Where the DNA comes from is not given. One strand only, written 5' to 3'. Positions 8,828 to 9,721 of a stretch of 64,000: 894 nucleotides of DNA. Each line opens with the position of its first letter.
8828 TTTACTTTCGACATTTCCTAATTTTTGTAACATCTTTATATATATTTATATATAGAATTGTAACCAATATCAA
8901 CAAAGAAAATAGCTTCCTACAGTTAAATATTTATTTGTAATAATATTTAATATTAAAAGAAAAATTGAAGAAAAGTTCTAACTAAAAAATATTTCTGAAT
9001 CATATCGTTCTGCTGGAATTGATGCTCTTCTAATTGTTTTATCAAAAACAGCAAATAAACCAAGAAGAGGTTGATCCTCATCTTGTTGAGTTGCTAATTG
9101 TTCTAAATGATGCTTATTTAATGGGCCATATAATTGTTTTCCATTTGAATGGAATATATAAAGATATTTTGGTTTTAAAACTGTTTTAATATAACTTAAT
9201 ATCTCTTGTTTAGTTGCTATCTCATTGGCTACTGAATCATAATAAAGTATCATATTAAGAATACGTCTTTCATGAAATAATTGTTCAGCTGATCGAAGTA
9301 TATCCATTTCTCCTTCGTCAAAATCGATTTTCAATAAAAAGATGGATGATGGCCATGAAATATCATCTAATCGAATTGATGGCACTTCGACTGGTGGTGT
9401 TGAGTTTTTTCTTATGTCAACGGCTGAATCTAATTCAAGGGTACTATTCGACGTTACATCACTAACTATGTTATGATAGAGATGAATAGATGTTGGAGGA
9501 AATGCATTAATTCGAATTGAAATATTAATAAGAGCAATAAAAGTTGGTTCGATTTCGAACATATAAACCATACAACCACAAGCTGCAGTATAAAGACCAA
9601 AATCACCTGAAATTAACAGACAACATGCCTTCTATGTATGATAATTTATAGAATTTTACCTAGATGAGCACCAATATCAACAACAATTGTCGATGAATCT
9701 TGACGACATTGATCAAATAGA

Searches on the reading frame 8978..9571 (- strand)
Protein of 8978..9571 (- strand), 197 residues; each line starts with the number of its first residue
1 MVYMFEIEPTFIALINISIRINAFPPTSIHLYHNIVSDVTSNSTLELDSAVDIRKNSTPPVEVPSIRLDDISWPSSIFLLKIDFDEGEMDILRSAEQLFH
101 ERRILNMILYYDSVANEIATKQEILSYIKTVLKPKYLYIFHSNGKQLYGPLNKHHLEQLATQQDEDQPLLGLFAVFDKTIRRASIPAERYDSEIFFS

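Call 16: search_protein_families(library=pfam, proteins=[window:8978-9571:-], max_evalue=0.01)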
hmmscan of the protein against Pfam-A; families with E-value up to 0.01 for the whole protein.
window:8978-9571:- (197 aa): 2 families
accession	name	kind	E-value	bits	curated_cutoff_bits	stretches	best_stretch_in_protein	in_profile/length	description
PF05050.19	Methyltransf_21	-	6.3e-06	26.9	22.7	1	35-128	64-166/173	Methyltransferase FkbM domain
PF14364.11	DUF4408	-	0.008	16.4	22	0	124-140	3-19/33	Domain of unknown function (DUF4408)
